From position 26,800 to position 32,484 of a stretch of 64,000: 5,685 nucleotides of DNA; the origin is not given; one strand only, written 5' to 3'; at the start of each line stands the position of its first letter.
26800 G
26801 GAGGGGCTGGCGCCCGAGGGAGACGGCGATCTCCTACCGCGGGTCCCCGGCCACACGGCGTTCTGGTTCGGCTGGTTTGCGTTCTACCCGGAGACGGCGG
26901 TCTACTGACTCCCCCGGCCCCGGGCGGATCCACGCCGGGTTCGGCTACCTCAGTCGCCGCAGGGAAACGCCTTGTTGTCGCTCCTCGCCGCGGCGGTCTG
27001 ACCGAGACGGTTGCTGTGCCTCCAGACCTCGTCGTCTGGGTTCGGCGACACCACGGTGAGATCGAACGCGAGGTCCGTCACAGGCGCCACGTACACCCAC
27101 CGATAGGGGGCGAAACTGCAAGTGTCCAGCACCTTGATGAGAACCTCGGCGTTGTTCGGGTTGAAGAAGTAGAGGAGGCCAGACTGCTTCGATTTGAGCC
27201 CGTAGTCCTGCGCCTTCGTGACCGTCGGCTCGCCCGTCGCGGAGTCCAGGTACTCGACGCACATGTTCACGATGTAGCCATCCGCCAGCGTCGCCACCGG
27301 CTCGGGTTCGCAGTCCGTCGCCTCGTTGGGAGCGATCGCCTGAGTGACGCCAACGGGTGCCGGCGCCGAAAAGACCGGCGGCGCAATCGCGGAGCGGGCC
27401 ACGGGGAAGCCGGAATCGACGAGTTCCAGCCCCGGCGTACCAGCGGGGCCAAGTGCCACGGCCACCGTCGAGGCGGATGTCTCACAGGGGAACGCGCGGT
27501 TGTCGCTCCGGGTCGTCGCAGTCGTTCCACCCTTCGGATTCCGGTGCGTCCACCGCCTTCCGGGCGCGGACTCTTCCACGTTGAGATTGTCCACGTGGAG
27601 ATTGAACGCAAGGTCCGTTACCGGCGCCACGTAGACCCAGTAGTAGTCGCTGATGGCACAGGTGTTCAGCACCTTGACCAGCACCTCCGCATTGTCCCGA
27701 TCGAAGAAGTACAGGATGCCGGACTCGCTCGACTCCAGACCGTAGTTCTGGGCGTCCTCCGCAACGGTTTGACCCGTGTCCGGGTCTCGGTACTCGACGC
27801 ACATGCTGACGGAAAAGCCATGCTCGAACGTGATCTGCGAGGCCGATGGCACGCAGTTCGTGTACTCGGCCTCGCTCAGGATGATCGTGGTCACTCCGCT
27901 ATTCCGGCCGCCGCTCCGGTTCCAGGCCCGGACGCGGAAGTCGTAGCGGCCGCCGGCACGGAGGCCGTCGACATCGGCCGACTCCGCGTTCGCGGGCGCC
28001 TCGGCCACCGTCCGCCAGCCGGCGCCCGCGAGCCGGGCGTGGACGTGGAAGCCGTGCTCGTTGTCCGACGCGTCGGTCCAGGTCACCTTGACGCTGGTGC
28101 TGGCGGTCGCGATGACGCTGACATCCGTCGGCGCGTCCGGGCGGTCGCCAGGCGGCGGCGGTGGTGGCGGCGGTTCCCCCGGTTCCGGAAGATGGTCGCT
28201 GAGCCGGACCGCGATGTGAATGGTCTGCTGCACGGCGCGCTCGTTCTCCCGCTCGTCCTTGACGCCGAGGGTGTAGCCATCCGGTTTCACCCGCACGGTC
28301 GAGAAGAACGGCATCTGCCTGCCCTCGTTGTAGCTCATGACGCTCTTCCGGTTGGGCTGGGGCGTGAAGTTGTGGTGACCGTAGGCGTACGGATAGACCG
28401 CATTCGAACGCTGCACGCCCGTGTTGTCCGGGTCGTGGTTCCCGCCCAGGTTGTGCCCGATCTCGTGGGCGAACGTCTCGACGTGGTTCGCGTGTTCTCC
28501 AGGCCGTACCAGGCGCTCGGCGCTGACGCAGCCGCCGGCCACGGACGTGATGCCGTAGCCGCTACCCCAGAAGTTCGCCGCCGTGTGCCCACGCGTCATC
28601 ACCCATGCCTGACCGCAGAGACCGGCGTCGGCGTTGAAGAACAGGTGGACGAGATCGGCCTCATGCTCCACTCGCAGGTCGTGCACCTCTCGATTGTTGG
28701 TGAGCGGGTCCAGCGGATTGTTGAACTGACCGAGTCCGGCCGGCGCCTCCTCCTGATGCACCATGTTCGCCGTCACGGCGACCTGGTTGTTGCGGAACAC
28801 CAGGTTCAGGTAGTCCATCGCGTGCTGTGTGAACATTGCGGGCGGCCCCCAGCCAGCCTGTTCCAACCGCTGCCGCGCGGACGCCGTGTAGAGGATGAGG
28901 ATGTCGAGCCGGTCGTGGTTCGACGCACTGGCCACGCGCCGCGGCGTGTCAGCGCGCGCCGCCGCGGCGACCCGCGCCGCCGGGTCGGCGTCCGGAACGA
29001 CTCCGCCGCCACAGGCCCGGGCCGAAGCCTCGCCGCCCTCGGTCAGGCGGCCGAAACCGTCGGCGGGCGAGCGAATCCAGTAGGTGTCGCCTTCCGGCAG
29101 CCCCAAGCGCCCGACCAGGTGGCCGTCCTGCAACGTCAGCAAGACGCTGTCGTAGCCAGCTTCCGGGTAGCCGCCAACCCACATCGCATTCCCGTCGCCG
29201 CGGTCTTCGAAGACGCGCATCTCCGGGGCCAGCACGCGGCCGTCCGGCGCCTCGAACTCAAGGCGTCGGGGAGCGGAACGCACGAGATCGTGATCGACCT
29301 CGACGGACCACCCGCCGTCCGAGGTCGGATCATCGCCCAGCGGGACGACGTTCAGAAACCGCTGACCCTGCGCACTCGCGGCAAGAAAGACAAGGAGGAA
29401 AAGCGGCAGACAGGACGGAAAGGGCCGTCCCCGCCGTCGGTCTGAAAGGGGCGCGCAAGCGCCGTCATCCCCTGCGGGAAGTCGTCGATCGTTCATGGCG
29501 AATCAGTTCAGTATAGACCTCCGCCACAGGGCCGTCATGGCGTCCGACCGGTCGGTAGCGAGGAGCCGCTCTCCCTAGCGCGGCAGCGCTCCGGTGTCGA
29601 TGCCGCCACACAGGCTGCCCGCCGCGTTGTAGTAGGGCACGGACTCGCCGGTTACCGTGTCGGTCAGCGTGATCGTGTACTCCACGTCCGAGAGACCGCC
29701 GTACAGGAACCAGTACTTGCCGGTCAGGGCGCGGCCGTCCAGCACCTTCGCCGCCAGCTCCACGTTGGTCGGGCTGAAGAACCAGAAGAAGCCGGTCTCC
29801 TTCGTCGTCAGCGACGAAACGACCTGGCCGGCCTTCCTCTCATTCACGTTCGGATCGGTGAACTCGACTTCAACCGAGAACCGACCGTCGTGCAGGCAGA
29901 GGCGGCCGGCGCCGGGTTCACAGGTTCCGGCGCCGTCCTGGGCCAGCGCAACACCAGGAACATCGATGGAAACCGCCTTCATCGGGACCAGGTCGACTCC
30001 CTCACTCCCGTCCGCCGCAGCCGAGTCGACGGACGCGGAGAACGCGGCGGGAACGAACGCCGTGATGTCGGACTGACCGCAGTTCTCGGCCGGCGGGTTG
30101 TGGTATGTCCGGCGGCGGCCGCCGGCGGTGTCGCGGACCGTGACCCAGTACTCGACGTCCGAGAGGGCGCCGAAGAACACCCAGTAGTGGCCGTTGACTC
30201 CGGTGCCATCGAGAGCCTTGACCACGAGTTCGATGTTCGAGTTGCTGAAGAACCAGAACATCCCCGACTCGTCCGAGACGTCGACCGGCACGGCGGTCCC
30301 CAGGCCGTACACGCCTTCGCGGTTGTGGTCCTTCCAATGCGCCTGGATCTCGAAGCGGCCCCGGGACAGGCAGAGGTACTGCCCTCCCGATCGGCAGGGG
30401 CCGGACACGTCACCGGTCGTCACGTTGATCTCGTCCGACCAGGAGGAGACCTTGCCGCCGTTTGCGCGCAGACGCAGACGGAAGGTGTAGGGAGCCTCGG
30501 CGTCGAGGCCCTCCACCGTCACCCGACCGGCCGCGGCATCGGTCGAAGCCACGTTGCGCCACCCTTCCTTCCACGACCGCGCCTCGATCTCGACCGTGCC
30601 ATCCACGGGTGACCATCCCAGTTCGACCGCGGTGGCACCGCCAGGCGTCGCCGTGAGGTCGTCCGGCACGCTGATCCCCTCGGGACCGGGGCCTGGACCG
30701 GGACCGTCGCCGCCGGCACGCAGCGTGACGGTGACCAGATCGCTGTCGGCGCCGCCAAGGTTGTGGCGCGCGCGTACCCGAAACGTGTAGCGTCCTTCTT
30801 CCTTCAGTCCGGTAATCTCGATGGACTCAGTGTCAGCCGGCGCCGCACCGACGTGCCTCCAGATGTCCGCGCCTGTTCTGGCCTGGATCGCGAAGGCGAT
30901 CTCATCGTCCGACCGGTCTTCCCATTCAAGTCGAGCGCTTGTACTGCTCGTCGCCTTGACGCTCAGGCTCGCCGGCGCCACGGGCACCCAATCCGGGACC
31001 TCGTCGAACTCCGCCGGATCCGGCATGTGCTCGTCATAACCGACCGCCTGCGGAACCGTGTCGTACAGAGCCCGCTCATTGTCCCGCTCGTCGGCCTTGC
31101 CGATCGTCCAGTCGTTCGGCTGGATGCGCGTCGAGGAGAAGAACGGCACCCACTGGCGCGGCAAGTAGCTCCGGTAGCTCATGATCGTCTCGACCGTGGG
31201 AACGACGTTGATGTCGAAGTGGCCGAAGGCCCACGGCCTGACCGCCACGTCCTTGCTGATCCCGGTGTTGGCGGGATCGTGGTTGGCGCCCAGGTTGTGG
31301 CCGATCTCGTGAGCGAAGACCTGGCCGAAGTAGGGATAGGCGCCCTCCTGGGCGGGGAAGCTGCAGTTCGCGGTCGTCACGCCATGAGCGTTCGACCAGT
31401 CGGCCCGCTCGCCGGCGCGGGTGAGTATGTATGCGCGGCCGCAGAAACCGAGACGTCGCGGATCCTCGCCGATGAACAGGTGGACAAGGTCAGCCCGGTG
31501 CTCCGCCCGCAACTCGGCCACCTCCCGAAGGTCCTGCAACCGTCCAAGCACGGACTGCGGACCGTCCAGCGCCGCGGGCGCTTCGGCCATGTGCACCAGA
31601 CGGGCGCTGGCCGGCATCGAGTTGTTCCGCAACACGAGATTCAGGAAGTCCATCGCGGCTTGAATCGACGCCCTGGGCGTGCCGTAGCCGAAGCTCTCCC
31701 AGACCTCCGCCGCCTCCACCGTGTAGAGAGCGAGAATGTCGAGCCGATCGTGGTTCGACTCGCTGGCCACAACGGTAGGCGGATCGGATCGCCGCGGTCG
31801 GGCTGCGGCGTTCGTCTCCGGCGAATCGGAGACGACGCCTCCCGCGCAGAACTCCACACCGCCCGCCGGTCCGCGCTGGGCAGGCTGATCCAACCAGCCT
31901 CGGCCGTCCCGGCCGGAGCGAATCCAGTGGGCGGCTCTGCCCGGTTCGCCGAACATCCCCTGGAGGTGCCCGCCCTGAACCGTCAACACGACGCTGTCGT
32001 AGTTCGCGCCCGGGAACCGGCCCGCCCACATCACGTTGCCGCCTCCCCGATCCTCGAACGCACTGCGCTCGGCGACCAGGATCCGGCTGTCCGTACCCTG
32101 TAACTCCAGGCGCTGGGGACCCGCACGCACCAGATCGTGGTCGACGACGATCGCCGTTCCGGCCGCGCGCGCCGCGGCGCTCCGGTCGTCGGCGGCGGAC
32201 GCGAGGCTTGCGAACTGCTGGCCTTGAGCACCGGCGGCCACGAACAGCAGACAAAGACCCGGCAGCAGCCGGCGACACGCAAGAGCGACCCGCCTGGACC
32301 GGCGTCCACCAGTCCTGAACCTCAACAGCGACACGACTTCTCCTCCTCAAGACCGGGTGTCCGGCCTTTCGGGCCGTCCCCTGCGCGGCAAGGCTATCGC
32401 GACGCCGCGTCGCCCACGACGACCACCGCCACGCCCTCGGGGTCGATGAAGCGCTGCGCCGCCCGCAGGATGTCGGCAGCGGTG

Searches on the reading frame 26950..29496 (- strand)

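Call 5: search_protein_families(library=pfam, proteins=[window:26950-29496:-], max_evalue=0.01)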
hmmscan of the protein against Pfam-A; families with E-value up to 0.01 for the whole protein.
window:26950-29496:- (848 aa): 5 families
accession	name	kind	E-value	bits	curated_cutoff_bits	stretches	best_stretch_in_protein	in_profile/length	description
PF13688.12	Reprolysin_5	-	1.1e-12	49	27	1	256-398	68-195/196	Metallo-peptidase family M12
PF13582.12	Reprolysin_3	-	5.3e-11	43.6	22.4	1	224-355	5-123/123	Metallo-peptidase family M12B Reprolysin-like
PF13583.11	Reprolysin_4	-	6e-11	42.8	22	1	272-404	84-190/203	Metallo-peptidase family M12B Reprolysin-like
PF00041.27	fn3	-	1.7e-09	38.2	25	1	454-531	1-75/84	Fibronectin type III domain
PF13574.12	Reprolysin_2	-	1.7e-08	35.1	27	1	261-400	51-183/195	Metallo-peptidase family M12B Reprolysin-like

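Call 7: search_protein_families(library=ncbifam, proteins=[window:26950-29496:-], max_evalue=0.001)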
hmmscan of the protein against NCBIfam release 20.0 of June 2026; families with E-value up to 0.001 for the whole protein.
window:26950-29496:- (848 aa): 1 family
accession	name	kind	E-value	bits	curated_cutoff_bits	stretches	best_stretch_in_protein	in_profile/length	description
NF052434.1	Mep72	equivalog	1.9e-18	66.4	645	1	197-438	2-234/573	biofilm-associated metzincin protease Mep72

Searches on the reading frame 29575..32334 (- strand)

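Call 5: search_protein_families(library=pfam, proteins=[window:29575-32334:-], max_evalue=0.01)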
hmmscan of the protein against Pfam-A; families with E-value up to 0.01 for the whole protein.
window:29575-32334:- (919 aa): 10 families
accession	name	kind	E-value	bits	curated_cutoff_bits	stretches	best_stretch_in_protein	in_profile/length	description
PF00041.27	fn3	-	4.1e-14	53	25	2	453-528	2-74/84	Fibronectin type III domain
PF13688.12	Reprolysin_5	-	1.4e-12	48.7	27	1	219-357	24-162/196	Metallo-peptidase family M12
PF13582.12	Reprolysin_3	-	1.7e-10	41.9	22.4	1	224-353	4-123/123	Metallo-peptidase family M12B Reprolysin-like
PF13583.11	Reprolysin_4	-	1.8e-10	41.3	22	1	275-405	86-190/203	Metallo-peptidase family M12B Reprolysin-like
PF21605.3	CRLF2-like_D2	-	7.3e-06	26.4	27.3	0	597-626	44-73/94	Cytokine receptor-like factor 2-like, D2 domain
PF13574.12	Reprolysin_2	-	7.9e-06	26.3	27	1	267-356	58-145/195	Metallo-peptidase family M12B Reprolysin-like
PF22352.2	K319L-like_PKD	-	1.2e-05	25.7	27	0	499-537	46-83/84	K319L-like, PKD domain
PF16893.11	fn3_2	-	2e-05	25.1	27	0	588-640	38-89/89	Fibronectin type III domain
PF25059.1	FN3_DSCAM-DSCAML_C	-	0.00017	22.3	39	0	479-545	21-87/89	DSCAM/DSCAML C-terminal Fn3-like domain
PF16656.11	Pur_ac_phosph_N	-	0.00058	20.8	30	0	458-524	7-82/93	Purple acid Phosphatase, N-terminal domain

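Call 7: search_protein_families(library=ncbifam, proteins=[window:29575-32334:-], max_evalue=0.001)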
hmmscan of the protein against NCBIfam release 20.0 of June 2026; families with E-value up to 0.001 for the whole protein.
window:29575-32334:- (919 aa): 1 family
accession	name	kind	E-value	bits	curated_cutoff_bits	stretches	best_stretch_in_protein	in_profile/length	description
NF052434.1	Mep72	equivalog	2.7e-17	62.6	645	1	198-405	2-198/573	biofilm-associated metzincin protease Mep72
